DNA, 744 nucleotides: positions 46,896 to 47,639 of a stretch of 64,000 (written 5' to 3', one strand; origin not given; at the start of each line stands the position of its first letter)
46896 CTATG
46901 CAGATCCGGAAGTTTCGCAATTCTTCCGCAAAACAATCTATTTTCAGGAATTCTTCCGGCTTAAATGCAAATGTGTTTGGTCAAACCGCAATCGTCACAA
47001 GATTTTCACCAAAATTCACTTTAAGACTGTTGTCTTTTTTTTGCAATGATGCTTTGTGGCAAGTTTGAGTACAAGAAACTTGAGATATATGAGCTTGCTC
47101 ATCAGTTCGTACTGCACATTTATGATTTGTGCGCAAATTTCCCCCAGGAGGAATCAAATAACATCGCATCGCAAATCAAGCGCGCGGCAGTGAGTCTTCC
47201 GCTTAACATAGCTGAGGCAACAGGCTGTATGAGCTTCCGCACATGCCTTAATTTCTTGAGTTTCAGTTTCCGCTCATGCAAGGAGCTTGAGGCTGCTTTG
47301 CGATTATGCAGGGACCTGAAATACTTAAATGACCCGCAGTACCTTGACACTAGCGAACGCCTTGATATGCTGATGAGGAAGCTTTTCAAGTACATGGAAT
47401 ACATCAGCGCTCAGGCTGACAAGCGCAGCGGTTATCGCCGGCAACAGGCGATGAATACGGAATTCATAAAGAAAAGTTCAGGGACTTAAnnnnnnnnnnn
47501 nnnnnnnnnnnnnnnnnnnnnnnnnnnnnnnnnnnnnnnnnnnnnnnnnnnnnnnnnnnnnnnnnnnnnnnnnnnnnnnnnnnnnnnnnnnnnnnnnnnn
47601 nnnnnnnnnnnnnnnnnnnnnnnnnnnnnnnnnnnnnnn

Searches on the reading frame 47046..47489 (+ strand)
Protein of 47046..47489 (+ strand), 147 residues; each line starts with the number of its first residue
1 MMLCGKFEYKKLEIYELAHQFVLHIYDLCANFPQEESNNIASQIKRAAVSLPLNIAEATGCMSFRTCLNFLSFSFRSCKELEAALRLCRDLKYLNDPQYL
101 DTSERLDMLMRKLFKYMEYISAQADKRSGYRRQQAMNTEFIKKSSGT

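Call 63: search_protein_families(library=pfam, proteins=[window:47046-47489:+], max_evalue=0.01)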
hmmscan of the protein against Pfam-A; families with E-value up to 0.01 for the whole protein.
window:47046-47489:+ (147 aa): 3 families
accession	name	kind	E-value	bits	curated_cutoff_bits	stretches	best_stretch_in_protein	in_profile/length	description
PF05635.17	23S_rRNA_IVP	-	3.7e-27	95.1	33.8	1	10-113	1-104/106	23S rRNA-intervening sequence protein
PF21982.2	RecX_HTH1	-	0.0052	17.2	26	1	65-86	3-24/40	RecX, first three-helix domain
PF22296.2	bAvd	-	0.0095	16.9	40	0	19-107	8-94/107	bAvd-like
